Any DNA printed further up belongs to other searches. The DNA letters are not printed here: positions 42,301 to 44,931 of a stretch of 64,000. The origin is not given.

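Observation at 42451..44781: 776-aa four-TM protein of unknown fold welded to the end of the RM-like operon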

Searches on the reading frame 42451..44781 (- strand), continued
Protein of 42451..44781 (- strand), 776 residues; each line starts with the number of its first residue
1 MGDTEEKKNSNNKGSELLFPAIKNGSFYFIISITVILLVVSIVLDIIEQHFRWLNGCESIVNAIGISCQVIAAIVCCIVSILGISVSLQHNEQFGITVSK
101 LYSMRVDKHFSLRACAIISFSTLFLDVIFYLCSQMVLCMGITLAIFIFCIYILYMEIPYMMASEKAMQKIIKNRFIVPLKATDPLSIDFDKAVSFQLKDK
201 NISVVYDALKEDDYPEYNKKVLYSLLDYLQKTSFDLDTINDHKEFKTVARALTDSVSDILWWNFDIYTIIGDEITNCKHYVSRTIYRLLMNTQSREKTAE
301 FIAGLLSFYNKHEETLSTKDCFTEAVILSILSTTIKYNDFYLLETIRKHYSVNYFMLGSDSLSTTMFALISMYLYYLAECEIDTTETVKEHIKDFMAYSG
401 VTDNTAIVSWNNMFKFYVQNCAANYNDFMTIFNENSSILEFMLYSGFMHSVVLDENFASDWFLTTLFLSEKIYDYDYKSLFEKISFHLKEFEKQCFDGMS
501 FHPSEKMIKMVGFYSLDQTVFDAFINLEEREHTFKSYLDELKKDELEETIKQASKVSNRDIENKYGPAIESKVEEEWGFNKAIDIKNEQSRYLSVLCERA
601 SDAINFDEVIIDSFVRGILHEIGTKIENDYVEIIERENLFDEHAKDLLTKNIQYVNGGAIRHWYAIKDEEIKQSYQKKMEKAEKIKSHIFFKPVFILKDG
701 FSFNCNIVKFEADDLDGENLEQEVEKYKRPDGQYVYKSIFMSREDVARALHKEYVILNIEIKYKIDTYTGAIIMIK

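Call 37: search_protein_families(library=pfam, proteins=[L006:1896-4517:-, L006:4510-6300:-, L006:6319-9189:-, L006:9389-9679:+, L005:3975-6155:-, L005:6296-7444:+, L005:7508-8308:+, L005:8313-8714:+, L005:12180-12623:+, L005:15811-17325:+], max_evalue=0.001)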
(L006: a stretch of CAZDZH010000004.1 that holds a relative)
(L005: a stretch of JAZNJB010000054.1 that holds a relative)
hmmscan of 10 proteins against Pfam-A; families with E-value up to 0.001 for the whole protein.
L006:1896-4517:- (873 aa): 2 families
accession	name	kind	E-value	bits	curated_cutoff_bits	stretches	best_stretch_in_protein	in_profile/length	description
PF08722.17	Tn7_TnsA-like_N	-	3.7e-07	31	26.5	1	797-860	12-81/85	TnsA-like endonuclease N terminal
PF04851.21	ResIII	-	3.9e-05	24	22.5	1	129-315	22-140/164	Type III restriction enzyme, res subunit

L006:4510-6300:- (596 aa): 1 family
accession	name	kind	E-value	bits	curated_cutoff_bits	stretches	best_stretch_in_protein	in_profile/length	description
PF01555.25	N6_N4_Mtase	-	9.7e-50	170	26.7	1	78-343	1-219/221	DNA methylase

L006:6319-9189:- (956 aa): 8 families
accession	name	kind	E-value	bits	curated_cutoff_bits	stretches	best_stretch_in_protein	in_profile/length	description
PF00580.27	UvrD-helicase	-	5e-72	243.3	23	1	8-281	2-268/271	UvrD/REP helicase N-terminal domain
PF12705.13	PDDEXK_1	-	3.2e-24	86.6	22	1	713-954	5-247/247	PD-(D/E)XK nuclease superfamily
PF13245.12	AAA_19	-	1.6e-20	74.1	25.1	1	17-269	9-134/134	AAA domain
PF13361.12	UvrD_C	-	8.7e-18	65.3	25.6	2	290-427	2-122/350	UvrD-like helicase C-terminal domain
PF13604.12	AAA_30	-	1.2e-07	32.1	27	0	169-264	39-128/191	AAA domain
PF13538.12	UvrD_C_2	-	1.7e-07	31.4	27.4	0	585-603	4-22/52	UvrD-like helicase C-terminal domain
PF13086.12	AAA_11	-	1.5e-06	28.7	27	1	7-126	2-117/257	AAA domain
PF01930.23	Cas_Cas4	-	7.3e-05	23.3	22.7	1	783-954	11-159/160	Domain of unknown function DUF83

L006:9389-9679:+ (96 aa): 4 families
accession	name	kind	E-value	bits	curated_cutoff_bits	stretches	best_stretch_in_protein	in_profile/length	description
PF13560.12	HTH_31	-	3.6e-13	50.1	27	1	6-60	2-57/64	Helix-turn-helix domain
PF01381.28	HTH_3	-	5.4e-13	49.2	23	1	10-64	1-55/55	Helix-turn-helix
PF13443.12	HTH_26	-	6.1e-08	33.2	22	1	10-70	2-63/63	Cro/C1-type HTH DNA-binding domain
PF12844.13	HTH_19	-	1.6e-05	25.1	30.2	1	7-66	1-60/64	Helix-turn-helix domain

L005:3975-6155:- (726 aa): 1 family
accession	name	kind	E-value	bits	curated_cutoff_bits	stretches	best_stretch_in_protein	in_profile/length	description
PF07494.17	Reg_prop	-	0.00032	21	20.4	0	181-202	2-23/24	Two component regulator propeller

L005:6296-7444:+ (382 aa): 4 families
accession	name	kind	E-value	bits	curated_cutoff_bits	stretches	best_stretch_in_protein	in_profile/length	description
PF00245.25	Alk_phosphatase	-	7e-54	183.8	24.4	2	49-175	1-131/423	Alkaline phosphatase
PF01676.23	Metalloenzyme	-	2e-12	47.6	24.3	1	240-347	128-224/252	Metalloenzyme superfamily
PF01663.27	Phosphodiest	-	9.3e-06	25.9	23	1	243-319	148-224/342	Type I phosphodiesterase / nucleotide pyrophosphatase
PF00884.28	Sulfatase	-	0.00017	21.4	25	0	195-347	112-275/301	Sulfatase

L005:7508-8308:+ (266 aa): 1 family
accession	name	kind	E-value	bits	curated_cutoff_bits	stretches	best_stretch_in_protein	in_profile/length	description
PF02811.25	PHP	-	1.1e-05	26.3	26.4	1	11-200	1-162/164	PHP domain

L005:8313-8714:+ (133 aa): 0 families

L005:12180-12623:+ (147 aa): 1 family
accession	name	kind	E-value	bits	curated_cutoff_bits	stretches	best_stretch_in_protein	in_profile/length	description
PF12957.13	DUF3846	-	1.3e-30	106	27.5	1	24-117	1-101/103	Domain of unknown function (DUF3846)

L005:15811-17325:+ (504 aa): 0 families

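Call 39: find_related_loci(query=A3, collection=viral_contigs, flank=10000)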
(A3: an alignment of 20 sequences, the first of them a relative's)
Query A3 (776 aa) in viral_contigs; peptide patterns used: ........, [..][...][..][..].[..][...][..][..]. (x = any residue, [..] = any of these).
67 stretches matched a pattern, but none encodes a relative of the query by tblastn (E <= 1e-3).

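Call 40: find_related_loci(query=A3, collection=metagenome_contigs, flank=10000)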
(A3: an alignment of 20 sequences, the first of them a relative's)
Query A3 (776 aa) in metagenome_contigs; peptide patterns used: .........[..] (x = any residue, [..] = any of these).
57 stretches matched a pattern; 10 encode a relative of the query (tblastn E <= 1e-3); 10 distinct loci.
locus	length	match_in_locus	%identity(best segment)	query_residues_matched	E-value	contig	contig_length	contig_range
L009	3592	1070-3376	34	20-775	7e-146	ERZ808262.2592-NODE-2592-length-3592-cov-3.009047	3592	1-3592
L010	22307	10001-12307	34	20-775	9e-139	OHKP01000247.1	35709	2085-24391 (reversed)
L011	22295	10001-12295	34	24-775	2e-138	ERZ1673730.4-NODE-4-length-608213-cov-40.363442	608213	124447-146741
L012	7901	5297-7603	34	20-775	1e-136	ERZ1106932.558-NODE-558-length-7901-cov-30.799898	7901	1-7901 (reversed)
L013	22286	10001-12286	34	23-776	3e-129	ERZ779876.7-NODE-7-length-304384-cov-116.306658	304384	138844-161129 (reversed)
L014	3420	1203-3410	30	31-767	7e-105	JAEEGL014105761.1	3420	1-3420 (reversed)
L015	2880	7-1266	35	354-775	2e-81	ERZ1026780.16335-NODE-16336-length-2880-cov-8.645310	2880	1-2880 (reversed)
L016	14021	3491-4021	49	597-772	9e-44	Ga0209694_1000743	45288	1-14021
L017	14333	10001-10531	49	597-772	9e-44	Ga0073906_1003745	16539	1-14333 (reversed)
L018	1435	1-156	50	724-775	2e-11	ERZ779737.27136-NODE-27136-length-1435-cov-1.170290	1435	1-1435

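Call 42: search_protein_families(library=pfam, proteins=[L010:5768-7489:+, L010:7493-9685:+, L010:12420-13040:-, L010:2275-3885:-, L012:4172-4633:+, L012:4630-5142:+, L013:8991-9674:+, L013:8087-8980:+, L016:1836-3515:+, L016:4076-5494:+], max_evalue=0.001)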
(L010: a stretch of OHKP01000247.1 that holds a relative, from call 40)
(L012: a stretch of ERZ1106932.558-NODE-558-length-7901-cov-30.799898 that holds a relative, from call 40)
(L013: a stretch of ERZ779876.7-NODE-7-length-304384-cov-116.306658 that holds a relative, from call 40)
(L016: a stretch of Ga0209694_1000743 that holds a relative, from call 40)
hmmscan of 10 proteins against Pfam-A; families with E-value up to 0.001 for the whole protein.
L010:5768-7489:+ (573 aa): 2 families
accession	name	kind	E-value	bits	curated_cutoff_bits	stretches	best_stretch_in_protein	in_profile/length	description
PF01555.25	N6_N4_Mtase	-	5.1e-35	121.9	26.7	1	111-442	1-210/221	DNA methylase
PF03602.21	Cons_hypoth95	-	0.00011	22.4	24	0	100-124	102-127/182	Conserved hypothetical protein 95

L010:7493-9685:+ (730 aa): 4 families
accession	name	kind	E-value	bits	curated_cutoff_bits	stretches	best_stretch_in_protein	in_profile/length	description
PF04851.21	ResIII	-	2.6e-18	66.9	22.5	1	2-172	3-163/164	Type III restriction enzyme, res subunit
PF00270.35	DEAD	-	1.4e-06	28.6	26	1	6-172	3-161/167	DEAD/DEAH box helicase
PF18766.7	SWI2_SNF2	-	3.7e-06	27.2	26.7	1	7-178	2-162/221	SWI2/SNF2 ATPase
PF05876.18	GpA_ATPase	-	0.00032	20.9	25.6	1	14-81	18-84/247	Phage terminase large subunit gpA, ATPase domain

L010:12420-13040:- (206 aa): 0 families

L010:2275-3885:- (536 aa): 3 families
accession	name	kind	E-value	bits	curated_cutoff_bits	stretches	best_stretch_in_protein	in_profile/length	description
PF00239.26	Resolvase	-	1.2e-28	100.5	23.3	1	27-170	1-143/145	Resolvase, N terminal domain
PF13408.12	Zn_ribbon_recom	-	5.7e-11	43.1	25.3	1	293-350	1-54/58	Recombinase zinc beta ribbon domain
PF07508.19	Recombinase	-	3.2e-09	37.4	21.1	1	194-279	3-102/102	Recombinase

L012:4172-4633:+ (153 aa): 0 families

L012:4630-5142:+ (170 aa): 2 families
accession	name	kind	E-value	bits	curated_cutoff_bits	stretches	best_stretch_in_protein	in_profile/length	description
PF00665.32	rve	-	1.2e-11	45.2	32.6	1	12-108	18-102/102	Integrase core domain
PF13683.12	rve_3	-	5.6e-11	42.5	26.5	1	97-151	2-56/67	Integrase core domain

L013:8991-9674:+ (227 aa): 0 families

L013:8087-8980:+ (297 aa): 0 families

L016:1836-3515:+ (559 aa): 0 families

L016:4076-5494:+ (472 aa): 5 families
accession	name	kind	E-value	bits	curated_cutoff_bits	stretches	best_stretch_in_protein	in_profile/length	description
PF04326.19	SLFN_AlbA_2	-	2.8e-18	67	25.3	1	20-140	1-115/118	Schlafen, AlbA_2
PF13749.12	HATPase_c_4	-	1.3e-15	57.6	26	1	298-380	3-89/89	Putative ATP-dependent DNA helicase recG C-terminal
PF13412.12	HTH_24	-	2.1e-07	30.9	21.9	1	411-458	1-48/48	Winged helix-turn-helix DNA-binding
PF08220.18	HTH_DeoR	-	7.3e-05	22.9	21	1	415-460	2-47/57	DeoR-like helix-turn-helix domain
PF01047.28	MarR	-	0.00041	20.6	24.6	0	421-460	11-50/59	MarR family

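Call 43: search_protein_families(library=pfam, proteins=[L013:1930-7254:+, L013:7515-8093:+, L013:12666-14210:-, L014:108-1043:+, L016:5476-6591:+, L013:12338-12700:-, L012:1492-2556:-, L012:2642-3295:-, L012:3292-3918:-, L016:7181-7621:-], max_evalue=0.001)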
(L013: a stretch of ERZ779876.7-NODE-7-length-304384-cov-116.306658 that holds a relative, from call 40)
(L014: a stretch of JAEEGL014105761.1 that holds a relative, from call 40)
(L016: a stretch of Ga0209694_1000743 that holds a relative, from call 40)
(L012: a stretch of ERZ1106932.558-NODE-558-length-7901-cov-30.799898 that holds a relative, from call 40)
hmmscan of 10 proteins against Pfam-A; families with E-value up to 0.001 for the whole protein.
L013:1930-7254:+ (1774 aa): 4 families
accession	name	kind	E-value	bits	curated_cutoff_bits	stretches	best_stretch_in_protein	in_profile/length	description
PF09479.16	Flg_new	-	1.9e-78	258.9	27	9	1047-1112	1-65/65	Listeria-Bacteroides repeat domain (List_Bact_rpt)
PF13306.12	LRR_5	-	3.1e-36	124.5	27.7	3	303-390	22-108/127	BspA type Leucine rich repeat region (6 copies)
PF18998.6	Flg_new_2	-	1.3e-07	31.9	23.6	0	1048-1116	2-72/73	Divergent InlB B-repeat domain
PF13855.12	LRR_8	-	0.00024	21.2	27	0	306-343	16-54/61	Leucine rich repeat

L013:7515-8093:+ (192 aa): 5 families
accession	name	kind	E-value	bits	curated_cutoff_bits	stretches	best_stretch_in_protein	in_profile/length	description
PF04545.22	Sigma70_r4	-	6.1e-11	42.1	24.1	1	129-177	2-50/50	Sigma-70, region 4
PF08281.18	Sigma70_r4_2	-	1e-06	28.7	25.7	1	124-164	3-43/54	Sigma-70, region 4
PF04542.20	Sigma70_r2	-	2.1e-05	24.6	24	1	27-94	1-70/71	Sigma-70 region 2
PF07638.17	Sigma70_ECF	-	5.1e-05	23.7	21.1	0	127-176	131-180/185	ECF sigma factor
PF07374.17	DUF1492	-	0.00027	21.5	21.5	1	131-175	54-99/100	Protein of unknown function (DUF1492)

L013:12666-14210:- (514 aa): 1 family
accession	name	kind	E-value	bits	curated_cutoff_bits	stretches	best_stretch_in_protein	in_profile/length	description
PF14284.11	PcfJ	-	2.8e-26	92.5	25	1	342-489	2-139/147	PcfJ-like protein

L014:108-1043:+ (311 aa): 1 family
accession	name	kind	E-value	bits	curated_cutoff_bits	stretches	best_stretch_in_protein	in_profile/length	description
PF11185.13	DUF2971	-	4.7e-09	37.9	22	1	109-210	1-89/89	Protein of unknown function (DUF2971)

L016:5476-6591:+ (371 aa): 1 family
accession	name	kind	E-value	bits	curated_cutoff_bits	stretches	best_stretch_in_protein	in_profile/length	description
PF07866.17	DUF1653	-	0.00039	21.2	23.5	0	149-207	1-58/62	Protein of unknown function (DUF1653)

L013:12338-12700:- (120 aa): 0 families

L012:1492-2556:- (354 aa): 0 families

L012:2642-3295:- (217 aa): 1 family
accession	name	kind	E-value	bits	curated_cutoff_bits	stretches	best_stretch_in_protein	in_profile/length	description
PF07751.16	Abi_2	-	1.1e-07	32.8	25.6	1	23-131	7-112/184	Abi-like protein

L012:3292-3918:- (208 aa): 0 families

L016:7181-7621:- (146 aa): 1 family
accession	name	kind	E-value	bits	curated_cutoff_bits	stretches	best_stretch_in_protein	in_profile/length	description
PF14022.11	DUF4238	-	0.00018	21.4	27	1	1-101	184-279/281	Protein of unknown function (DUF4238)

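Call 46: search_solved_structures(query=A2, max_evalue=10)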
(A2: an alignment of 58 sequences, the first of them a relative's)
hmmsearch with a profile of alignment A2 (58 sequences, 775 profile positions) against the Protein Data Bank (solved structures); distinct sequences matched with E-value up to 10: 13.
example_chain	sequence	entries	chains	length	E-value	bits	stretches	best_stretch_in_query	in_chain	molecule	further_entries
3zfz_A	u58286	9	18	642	6.5e-05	24.4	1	462-621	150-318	PENICILLIN BINDING PROTEIN 2 PRIME | Penicillin-binding protein 2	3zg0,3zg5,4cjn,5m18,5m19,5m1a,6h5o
4bl2_A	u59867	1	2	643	6.5e-05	24.4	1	462-621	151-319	PENICILLIN BINDING PROTEIN 2 PRIME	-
4cpk_A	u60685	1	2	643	6.5e-05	24.4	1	462-621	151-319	Penicillin binding protein 2 prime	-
9i9s_A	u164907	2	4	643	8.1e-05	24.1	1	462-621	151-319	MecA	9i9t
1mwr_A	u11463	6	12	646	8.1e-05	24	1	462-621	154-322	penicillin-binding protein 2a | PBP2a | Beta-lactam-inducible penicillin-binding protein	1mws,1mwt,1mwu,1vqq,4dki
5xyi_B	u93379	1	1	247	0.3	12.2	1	582-681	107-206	Ribosomal protein S3Ae, putative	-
8esv_B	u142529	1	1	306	1.1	10.4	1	19-86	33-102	Tetraspanin-15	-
4jlr_S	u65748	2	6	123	1.2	10.2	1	515-590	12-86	RSV_1Isea designed scaffold | Epitope Scaffold rsv_1isea_FFL_001_C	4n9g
6rh7_A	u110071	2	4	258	1.5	9.9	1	165-260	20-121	Sensor histidine kinase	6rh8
6azr_A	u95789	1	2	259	1.6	9.8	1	172-260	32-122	Sensor histidine kinase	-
6xxv_C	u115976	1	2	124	3.4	8.7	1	514-597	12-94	S2_1.2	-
9z7s_B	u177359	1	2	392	7.6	7.6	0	67-146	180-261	Magnesium transporter NIPA2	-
9z6n_A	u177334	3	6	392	7.7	7.6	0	67-146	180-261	Magnesium transporter NIPA2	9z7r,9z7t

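Call 48: find_encoding_contigs(protein=P0003, flank=10000, max_places=4)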
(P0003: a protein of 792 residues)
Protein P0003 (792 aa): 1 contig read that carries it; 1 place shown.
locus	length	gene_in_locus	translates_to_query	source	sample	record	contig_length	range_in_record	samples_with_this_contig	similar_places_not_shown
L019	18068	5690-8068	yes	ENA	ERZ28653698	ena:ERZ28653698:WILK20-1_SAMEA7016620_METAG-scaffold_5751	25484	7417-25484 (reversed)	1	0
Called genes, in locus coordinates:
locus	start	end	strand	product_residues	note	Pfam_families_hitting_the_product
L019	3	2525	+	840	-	?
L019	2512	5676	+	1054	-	PF25120:DUF7814 (weak), PF02384:N6_Mtase (faint), PF07669:Eco57I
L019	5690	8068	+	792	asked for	-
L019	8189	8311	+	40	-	-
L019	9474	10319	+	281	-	PF20434:BD-FAE, PF07859:Abhydrolase_3 (weak), PF00326:Peptidase_S9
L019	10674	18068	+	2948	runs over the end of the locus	PF00501:AMP-binding, PF00668:Condensation, PF00501:AMP-binding, PF00550:PP-binding, PF00668:Condensation, PF00501:AMP-binding, PF01370:Epimerase, PF04321:RmlD_sub_bind, +5 more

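Call 49: find_encoding_contigs(protein=P0004, flank=10000, max_places=4)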
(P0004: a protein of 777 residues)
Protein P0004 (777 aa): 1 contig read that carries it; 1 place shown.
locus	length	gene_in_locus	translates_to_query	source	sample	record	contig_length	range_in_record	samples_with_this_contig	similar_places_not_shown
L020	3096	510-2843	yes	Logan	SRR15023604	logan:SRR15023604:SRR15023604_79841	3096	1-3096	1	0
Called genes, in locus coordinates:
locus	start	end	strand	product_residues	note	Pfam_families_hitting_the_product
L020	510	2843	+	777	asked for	-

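Call 50: find_encoding_contigs(protein=P0005, flank=10000, max_places=3)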
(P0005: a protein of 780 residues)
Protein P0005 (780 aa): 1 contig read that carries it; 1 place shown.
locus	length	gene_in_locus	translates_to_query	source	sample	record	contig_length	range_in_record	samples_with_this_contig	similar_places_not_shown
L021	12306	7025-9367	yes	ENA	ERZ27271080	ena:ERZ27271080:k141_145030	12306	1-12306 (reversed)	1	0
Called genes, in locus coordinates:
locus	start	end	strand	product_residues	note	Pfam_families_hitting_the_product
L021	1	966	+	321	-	?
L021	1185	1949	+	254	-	PF10544:T5orf172, PF13455:MUG113, PF18899:DUF5655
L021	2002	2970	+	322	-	-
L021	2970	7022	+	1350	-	PF04851:ResIII, PF07669:Eco57I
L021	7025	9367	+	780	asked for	-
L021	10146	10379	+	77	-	-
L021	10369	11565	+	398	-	PF18555:MobL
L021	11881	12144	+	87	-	-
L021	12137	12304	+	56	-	?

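Call 51: find_encoding_contigs(protein=P0007, flank=10000, max_places=3)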
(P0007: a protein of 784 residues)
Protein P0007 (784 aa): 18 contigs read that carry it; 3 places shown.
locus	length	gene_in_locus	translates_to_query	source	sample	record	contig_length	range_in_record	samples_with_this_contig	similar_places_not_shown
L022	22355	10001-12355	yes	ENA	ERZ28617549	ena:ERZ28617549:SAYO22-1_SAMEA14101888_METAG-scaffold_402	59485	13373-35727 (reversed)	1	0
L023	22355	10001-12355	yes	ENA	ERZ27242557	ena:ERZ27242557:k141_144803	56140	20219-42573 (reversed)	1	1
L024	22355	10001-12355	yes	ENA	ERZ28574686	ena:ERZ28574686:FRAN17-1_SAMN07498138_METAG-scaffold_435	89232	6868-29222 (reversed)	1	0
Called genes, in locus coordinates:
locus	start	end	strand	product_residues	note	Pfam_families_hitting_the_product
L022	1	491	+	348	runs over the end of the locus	PF23343:REP_ORF2-G2P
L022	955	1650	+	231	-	-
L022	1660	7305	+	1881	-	PF13306:LRR_5, PF09479:Flg_new, PF18998:Flg_new_2 (faint), PF09479:Flg_new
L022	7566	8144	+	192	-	PF04542:Sigma70_r2 (faint), PF08281:Sigma70_r4_2 (weak), PF04545:Sigma70_r4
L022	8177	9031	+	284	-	-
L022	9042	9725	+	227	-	-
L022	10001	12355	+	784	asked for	-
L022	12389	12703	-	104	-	-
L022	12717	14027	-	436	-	PF14284:PcfJ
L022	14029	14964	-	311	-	PF14058:PcfK (weak), PF01624:MutS_I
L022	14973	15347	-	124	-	-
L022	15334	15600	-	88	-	-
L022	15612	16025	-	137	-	-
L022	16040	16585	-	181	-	PF07275:ArdA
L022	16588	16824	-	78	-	-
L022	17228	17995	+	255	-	-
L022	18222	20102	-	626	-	PF01966:HD, PF13286:HD_assoc (faint)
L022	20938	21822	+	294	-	PF00294:PfkB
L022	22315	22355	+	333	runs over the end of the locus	-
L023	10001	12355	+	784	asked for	-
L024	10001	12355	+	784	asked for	-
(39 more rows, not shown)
